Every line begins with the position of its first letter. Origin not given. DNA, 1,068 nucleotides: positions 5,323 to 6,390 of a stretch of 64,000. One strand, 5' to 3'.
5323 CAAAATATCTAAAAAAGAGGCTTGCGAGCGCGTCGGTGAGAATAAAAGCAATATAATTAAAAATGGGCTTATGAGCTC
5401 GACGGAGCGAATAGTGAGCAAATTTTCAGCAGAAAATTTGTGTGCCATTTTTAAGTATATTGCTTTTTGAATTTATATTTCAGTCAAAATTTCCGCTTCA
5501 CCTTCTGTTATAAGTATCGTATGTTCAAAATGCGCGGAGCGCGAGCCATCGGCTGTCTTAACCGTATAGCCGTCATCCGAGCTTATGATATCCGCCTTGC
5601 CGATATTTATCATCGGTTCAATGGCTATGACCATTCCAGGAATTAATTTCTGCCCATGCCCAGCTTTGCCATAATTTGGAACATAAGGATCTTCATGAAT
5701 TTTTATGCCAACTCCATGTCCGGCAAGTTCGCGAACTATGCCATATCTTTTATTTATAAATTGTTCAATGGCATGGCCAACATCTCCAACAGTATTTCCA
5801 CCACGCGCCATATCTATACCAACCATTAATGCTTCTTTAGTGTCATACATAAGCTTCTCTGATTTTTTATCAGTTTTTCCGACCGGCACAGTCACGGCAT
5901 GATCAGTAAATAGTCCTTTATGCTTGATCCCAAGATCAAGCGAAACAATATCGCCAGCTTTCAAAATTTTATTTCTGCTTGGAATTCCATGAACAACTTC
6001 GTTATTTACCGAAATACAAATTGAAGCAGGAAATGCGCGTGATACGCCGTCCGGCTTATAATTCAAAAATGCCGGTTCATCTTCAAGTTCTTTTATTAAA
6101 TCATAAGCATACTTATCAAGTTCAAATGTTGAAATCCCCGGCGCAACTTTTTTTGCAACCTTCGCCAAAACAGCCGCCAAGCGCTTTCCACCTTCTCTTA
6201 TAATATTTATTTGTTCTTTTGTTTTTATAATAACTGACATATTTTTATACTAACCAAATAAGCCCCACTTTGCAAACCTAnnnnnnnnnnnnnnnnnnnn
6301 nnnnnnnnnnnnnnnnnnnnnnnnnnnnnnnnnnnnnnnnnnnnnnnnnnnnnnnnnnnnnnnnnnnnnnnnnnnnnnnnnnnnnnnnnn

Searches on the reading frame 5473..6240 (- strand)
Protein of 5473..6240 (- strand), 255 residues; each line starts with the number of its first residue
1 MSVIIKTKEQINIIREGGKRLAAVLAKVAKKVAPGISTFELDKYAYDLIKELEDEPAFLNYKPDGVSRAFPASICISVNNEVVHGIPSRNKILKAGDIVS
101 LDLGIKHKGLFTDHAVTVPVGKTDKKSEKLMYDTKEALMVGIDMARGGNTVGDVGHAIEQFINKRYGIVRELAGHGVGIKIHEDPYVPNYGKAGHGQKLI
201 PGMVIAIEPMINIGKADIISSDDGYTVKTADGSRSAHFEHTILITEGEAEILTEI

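Call 8: search_protein_families(library=pfam, proteins=[window:5473-6240:-], max_evalue=0.01)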
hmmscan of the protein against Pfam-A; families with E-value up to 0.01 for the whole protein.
window:5473-6240:- (255 aa): 1 family
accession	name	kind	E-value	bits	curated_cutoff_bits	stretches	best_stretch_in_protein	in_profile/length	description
PF00557.29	Peptidase_M24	-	4.4e-46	157.7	23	1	13-246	2-208/208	Metallopeptidase family M24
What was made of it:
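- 5473..6240 (-): Methionine aminopeptidase (Map) gene, 37 bp downstream on the same strand. Peptidase_M24 E 4.4e-46 (call 8).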
